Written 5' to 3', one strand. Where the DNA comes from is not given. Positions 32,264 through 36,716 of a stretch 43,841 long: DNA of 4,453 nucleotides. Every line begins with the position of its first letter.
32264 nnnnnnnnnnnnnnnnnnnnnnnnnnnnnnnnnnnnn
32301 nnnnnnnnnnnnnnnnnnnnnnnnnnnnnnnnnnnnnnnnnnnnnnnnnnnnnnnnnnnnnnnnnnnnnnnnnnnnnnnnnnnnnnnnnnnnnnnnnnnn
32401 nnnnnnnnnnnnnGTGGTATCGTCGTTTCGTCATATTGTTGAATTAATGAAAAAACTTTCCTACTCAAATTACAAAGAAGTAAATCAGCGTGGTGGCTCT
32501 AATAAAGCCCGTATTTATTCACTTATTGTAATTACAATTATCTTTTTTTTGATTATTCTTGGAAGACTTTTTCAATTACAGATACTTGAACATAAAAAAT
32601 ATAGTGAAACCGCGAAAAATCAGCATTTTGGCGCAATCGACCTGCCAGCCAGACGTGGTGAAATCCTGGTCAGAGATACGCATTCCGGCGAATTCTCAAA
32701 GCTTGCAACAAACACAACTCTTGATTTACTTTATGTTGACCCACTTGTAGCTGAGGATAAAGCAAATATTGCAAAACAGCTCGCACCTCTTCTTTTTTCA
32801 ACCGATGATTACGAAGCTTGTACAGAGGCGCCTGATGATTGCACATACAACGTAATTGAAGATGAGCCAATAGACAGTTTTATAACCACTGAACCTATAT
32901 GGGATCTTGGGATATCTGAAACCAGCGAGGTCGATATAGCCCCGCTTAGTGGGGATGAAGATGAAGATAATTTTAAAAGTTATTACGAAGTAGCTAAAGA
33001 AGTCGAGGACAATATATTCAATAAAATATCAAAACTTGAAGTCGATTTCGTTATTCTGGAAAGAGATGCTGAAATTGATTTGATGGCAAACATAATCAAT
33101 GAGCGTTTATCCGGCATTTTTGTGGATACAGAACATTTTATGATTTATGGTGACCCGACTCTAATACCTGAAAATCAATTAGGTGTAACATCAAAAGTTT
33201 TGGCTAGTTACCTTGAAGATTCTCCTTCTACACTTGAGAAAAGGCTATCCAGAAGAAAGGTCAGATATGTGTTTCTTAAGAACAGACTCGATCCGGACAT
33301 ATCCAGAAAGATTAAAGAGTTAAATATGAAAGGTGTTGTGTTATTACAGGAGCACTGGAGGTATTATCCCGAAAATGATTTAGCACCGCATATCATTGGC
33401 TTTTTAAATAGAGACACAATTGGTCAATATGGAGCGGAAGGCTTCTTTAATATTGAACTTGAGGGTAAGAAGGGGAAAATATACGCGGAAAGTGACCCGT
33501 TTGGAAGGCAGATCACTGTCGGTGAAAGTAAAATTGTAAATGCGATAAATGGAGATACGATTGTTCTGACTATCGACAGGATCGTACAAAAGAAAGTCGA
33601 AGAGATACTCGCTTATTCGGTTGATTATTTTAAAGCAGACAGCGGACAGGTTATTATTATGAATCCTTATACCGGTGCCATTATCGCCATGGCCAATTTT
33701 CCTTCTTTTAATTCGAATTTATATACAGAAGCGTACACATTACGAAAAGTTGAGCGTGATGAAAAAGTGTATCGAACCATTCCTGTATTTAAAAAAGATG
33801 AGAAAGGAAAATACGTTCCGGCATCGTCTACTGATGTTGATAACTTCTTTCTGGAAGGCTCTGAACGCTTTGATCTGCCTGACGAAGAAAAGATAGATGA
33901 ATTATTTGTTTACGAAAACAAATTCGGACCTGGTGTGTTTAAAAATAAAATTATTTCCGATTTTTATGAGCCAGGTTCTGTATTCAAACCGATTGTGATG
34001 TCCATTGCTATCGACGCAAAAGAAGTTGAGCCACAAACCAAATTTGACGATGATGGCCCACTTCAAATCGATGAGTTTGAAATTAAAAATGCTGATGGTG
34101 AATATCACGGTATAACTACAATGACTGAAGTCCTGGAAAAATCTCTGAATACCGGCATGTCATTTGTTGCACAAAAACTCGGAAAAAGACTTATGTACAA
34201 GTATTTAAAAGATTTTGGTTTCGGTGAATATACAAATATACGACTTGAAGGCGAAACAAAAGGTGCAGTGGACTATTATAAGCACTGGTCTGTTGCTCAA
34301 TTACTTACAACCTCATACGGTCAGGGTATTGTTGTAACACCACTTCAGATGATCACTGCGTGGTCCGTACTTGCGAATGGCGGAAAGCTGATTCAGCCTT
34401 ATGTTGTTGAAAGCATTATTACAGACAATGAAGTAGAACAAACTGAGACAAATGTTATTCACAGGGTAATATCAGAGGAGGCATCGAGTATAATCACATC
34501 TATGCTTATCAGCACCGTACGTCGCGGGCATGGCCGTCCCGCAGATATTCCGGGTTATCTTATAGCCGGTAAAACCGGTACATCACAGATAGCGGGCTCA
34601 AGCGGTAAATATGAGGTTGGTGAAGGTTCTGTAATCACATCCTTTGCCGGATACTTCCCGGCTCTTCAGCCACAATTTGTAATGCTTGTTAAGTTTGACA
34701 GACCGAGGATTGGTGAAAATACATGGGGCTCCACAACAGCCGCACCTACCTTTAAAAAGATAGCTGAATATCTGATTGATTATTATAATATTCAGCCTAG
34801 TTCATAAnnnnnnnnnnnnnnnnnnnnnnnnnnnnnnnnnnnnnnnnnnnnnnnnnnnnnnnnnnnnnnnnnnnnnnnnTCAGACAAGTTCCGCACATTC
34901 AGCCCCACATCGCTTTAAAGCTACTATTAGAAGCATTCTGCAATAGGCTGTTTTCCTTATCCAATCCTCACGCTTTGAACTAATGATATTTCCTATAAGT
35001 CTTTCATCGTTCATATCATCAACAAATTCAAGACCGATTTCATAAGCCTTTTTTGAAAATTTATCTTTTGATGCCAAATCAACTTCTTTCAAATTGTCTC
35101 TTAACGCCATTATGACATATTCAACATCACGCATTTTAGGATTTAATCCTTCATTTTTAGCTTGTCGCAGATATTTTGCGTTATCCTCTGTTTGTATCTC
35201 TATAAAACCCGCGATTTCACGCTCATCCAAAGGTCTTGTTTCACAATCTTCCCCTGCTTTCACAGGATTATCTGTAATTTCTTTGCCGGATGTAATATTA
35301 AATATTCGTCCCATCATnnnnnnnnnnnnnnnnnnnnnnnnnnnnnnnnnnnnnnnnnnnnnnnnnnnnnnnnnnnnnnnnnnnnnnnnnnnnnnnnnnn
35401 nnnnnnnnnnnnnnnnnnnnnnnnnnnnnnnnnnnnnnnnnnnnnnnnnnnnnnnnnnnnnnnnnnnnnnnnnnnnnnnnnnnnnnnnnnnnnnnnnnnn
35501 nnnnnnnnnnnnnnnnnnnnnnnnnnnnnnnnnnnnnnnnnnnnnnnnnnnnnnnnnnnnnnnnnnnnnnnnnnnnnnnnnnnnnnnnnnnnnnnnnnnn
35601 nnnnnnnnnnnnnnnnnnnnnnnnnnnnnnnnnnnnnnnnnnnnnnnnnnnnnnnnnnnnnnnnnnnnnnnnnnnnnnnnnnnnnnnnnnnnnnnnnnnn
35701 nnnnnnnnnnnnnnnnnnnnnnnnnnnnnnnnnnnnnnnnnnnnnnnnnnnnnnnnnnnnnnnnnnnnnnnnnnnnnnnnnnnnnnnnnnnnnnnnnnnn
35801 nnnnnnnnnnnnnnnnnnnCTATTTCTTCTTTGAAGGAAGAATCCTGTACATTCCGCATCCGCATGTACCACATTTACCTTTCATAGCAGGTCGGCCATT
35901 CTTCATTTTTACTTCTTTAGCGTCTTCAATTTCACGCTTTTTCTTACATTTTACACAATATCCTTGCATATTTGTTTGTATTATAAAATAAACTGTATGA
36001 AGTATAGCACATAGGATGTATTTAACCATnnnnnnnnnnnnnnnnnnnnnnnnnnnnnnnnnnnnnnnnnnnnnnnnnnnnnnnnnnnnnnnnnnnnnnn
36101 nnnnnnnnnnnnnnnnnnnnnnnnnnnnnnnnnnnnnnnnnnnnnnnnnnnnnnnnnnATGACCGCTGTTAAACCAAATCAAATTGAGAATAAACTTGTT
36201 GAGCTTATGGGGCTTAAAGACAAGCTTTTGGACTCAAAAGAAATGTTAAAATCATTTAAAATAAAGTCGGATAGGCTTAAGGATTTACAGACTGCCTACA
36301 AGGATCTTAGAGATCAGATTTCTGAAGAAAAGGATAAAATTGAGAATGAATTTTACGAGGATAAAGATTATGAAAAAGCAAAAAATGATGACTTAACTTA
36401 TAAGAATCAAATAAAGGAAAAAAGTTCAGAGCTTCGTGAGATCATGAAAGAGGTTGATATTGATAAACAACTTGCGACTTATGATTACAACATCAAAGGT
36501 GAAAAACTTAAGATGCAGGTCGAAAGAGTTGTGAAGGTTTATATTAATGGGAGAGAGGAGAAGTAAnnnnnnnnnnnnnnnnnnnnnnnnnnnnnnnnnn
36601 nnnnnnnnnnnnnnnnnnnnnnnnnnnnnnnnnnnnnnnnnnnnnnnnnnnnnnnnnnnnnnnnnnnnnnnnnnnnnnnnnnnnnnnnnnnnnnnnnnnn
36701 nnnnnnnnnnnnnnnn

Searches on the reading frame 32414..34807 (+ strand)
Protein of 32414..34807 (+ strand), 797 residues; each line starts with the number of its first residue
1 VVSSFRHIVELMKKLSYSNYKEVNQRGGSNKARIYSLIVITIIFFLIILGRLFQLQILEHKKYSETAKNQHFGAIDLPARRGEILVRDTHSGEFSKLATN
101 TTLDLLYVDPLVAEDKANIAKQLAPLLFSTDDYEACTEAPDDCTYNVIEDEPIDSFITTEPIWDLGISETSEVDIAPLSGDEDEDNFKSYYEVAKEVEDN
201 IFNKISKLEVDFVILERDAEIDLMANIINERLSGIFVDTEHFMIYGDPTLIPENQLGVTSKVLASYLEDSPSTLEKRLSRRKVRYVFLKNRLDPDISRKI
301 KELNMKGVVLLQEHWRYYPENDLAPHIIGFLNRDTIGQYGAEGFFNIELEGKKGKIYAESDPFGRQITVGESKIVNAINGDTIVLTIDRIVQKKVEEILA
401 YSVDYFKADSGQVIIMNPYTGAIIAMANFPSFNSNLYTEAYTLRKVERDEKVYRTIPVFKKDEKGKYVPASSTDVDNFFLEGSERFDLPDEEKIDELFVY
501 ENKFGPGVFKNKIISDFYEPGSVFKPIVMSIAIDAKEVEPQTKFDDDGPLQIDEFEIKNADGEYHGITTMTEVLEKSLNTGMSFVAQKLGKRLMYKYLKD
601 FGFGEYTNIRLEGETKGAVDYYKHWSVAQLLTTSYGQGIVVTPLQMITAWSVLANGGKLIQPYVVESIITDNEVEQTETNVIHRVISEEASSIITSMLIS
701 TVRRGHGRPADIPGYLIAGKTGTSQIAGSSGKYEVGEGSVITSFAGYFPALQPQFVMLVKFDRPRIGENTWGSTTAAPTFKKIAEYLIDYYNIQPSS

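Call 13: find_related_loci(query=window:32414-34807:+, collection=genome_contigs, flank=10000)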
Query window:32414-34807:+ (797 aa) in genome_contigs; peptide patterns used: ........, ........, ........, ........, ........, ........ (x = any residue, [..] = any of these).
220 stretches matched a pattern; 8 encode a relative of the query (tblastn E <= 1e-3); 8 distinct loci.
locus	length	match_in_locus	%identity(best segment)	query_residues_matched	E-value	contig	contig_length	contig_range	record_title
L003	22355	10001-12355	82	12-797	0e+0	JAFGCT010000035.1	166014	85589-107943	MAG: Candidatus Peregrinibacteria bacterium isolate Zod_Metabat.1133 k87_12097936, whole genome shotgun sequence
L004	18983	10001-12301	65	12-797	0e+0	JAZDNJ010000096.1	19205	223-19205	MAG: Patescibacteria group bacterium isolate MEGAHIT-group-0.705 k141_17929327, whole genome shotgun sequence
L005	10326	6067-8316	66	31-795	0e+0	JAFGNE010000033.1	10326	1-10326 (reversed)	MAG: Candidatus Peregrinibacteria bacterium isolate Zod_Metabat.530 k87_5007103, whole genome shotgun sequence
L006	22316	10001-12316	66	7-797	0e+0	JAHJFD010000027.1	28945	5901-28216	MAG: Patescibacteria group bacterium isolate Modern_marine_glass_biofilm.mb.158 Modern_marine_gla.mb.158_k141_403371, wh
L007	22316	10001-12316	66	11-797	0e+0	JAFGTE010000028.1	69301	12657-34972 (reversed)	MAG: Candidatus Peregrinibacteria bacterium isolate Zod_Metabat.950 k87_9343784, whole genome shotgun sequence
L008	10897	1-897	84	499-797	5e-169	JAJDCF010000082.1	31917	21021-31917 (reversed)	MAG: Patescibacteria group bacterium isolate OFTM208 OFTM208_81, whole genome shotgun sequence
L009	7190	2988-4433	32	260-796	4e-68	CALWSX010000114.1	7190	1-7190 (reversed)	MAG: uncultured Lachnospiraceae bacterium isolate E03__bin305 genome assembly, contig: E03__k127_1646985, whole genome s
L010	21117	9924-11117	26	321-759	3e-10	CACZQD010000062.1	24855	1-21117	MAG: uncultured Erysipelotrichaceae bacterium isolate RUG12848 genome assembly, contig: RUG12848_asm_62, whole genome sh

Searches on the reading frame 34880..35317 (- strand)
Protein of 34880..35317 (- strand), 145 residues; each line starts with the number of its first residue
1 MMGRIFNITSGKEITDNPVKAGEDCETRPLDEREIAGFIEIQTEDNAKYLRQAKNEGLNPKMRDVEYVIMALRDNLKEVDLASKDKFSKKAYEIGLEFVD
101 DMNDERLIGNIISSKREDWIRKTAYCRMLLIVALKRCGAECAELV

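Call 10: find_encoding_contigs(protein=window:34880-35317:-, flank=10000, max_places=10)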
Protein window:34880-35317:- (145 aa): 1 contig read that carries it; 1 place shown.
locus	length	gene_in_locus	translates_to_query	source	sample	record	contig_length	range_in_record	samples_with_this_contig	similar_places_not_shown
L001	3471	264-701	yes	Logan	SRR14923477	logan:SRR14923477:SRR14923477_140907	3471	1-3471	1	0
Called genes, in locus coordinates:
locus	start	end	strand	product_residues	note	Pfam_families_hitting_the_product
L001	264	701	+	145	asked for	-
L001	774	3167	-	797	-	PF03717:PBP_dimer, PF00905:Transpeptidase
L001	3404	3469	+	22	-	?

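Call 23: search_protein_families(library=pfam, proteins=[window:34880-35317:-], max_evalue=0.01)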
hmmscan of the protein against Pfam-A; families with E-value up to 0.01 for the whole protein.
window:34880-35317:- (145 aa): 0 families

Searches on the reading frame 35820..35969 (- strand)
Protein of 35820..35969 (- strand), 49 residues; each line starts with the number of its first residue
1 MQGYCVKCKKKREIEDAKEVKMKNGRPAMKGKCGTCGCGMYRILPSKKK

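Call 77: find_encoding_contigs(protein=window:35820-35969:-, flank=2000, max_places=6)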
Protein window:35820-35969:- (49 aa): no gene with exactly this product is on record in the collection.

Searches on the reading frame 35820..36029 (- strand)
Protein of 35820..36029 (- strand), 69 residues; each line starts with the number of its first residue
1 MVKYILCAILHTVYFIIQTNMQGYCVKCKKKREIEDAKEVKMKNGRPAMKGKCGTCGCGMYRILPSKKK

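Call 23: search_protein_families(library=pfam, proteins=[window:35820-36029:-], max_evalue=0.01)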
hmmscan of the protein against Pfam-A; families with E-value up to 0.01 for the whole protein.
window:35820-36029:- (69 aa): 1 family
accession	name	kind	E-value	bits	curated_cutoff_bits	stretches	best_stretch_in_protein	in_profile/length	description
PF18930.5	DUF5679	-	2.1e-14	53.8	27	1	24-63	1-40/40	Domain of unknown function (DUF5679)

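Call 76: find_encoding_contigs(protein=window:35820-36029:-, flank=2000, max_places=6)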
Protein window:35820-36029:- (69 aa): no gene with exactly this product is on record in the collection.

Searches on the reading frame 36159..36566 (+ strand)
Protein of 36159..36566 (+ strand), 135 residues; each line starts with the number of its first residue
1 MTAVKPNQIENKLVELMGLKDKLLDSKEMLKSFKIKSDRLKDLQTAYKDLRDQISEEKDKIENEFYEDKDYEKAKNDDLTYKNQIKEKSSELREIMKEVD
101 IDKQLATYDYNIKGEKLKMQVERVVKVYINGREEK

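Call 12: find_encoding_contigs(protein=window:36159-36566:+, flank=10000, max_places=10)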
Protein window:36159-36566:+ (135 aa): 1 contig read that carries it; 1 place shown.
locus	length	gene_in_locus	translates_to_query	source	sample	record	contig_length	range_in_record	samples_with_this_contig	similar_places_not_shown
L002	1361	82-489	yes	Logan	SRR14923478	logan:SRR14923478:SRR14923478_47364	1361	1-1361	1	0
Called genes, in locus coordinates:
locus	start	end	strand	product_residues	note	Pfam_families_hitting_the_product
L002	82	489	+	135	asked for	-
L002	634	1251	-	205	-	PF07885:Ion_trans_2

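Call 23: search_protein_families(library=pfam, proteins=[window:36159-36566:+], max_evalue=0.01)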
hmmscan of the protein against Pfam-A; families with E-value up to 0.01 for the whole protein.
window:36159-36566:+ (135 aa): 0 families
